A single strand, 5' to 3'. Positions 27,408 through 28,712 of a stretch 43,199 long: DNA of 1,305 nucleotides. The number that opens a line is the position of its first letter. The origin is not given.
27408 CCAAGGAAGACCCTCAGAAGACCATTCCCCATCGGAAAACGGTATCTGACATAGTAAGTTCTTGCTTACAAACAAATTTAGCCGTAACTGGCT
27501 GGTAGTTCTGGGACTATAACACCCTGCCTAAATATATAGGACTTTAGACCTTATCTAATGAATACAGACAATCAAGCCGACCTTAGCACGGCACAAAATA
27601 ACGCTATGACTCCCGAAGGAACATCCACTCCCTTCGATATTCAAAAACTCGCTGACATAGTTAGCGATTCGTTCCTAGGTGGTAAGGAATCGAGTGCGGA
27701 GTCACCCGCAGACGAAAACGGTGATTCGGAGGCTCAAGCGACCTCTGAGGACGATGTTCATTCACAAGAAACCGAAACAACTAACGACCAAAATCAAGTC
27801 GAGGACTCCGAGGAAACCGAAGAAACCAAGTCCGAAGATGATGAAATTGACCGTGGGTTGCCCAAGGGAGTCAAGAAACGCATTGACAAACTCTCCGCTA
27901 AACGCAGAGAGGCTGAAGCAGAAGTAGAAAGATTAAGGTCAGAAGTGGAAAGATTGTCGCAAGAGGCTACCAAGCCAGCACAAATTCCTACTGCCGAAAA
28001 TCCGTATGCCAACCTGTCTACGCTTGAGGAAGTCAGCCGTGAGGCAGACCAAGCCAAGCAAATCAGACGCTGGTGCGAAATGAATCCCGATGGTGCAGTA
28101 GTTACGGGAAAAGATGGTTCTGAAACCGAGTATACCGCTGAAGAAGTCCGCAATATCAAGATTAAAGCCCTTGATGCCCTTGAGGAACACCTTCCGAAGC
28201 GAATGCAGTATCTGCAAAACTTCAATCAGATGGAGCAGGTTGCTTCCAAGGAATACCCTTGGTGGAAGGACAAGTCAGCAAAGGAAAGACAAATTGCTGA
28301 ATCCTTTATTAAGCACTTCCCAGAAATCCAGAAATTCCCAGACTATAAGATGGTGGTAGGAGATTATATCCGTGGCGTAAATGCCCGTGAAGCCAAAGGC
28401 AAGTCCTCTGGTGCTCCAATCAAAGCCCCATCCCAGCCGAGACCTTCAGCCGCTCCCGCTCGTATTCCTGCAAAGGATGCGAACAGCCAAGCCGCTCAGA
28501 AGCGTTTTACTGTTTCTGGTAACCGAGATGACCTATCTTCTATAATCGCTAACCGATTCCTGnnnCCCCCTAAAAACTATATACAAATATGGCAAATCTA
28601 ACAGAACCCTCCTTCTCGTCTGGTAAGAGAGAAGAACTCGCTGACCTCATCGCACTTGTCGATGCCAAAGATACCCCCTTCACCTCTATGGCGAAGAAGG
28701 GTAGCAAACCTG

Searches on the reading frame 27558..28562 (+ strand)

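Call 10: search_protein_families(library=phrogs, proteins=[window:27558-28562:+], max_evalue=0.001)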
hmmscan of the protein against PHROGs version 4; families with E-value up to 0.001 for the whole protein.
window:27558-28562:+ (335 aa): 0 families

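Call 63: search_protein_families(library=pfam, proteins=[window:27558-28562:+], max_evalue=0.01)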
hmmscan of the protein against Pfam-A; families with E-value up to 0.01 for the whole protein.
window:27558-28562:+ (335 aa): 0 families

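Call 113: search_protein_families(library=ncbifam, proteins=[window:27558-28562:+], max_evalue=0.1)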
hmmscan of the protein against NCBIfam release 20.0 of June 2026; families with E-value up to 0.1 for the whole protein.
window:27558-28562:+ (335 aa): 1 family
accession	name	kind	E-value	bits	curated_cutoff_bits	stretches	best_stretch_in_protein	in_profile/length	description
NF003034.1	PRK03918.1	equivalog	0.06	11.3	700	1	65-228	210-370/878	DNA double-strand break repair ATPase Rad50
